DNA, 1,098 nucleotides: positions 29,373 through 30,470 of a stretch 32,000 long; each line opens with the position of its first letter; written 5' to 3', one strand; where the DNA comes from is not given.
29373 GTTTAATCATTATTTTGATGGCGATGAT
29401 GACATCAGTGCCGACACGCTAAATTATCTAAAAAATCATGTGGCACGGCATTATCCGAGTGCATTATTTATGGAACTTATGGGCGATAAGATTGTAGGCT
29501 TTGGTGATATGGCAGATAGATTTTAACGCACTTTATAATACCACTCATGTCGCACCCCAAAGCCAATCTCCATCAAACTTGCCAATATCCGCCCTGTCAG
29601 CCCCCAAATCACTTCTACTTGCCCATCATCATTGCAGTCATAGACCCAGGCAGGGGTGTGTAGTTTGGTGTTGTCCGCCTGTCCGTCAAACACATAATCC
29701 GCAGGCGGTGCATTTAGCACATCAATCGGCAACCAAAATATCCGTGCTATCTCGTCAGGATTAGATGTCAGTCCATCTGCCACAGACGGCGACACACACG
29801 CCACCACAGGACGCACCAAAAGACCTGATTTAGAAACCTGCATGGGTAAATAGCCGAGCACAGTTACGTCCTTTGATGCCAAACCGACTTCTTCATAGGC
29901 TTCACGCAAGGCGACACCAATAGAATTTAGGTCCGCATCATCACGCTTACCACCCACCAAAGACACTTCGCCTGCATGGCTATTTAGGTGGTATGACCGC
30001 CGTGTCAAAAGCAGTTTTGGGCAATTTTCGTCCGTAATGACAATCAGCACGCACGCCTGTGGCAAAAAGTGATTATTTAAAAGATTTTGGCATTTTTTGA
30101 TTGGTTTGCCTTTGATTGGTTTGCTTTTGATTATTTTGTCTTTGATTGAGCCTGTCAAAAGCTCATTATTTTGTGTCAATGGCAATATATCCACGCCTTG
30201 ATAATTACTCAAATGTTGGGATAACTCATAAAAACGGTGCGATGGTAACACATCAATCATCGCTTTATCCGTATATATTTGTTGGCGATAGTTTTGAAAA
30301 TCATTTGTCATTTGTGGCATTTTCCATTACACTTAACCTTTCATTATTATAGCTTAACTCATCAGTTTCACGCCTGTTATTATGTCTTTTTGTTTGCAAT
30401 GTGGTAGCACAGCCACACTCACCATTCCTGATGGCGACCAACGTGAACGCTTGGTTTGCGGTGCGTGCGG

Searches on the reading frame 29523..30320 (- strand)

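Call 38: search_protein_families(library=ncbifam, proteins=[window:29523-30320:-], max_evalue=1e-8)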
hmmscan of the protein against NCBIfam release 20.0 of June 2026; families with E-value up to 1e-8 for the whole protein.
window:29523-30320:- (265 aa): 1 family
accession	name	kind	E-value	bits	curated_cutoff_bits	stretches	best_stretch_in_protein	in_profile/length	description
NF007980.0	PRK10707.1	equivalog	1.2e-30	106.6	134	1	86-249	29-184/192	CoA pyrophosphatase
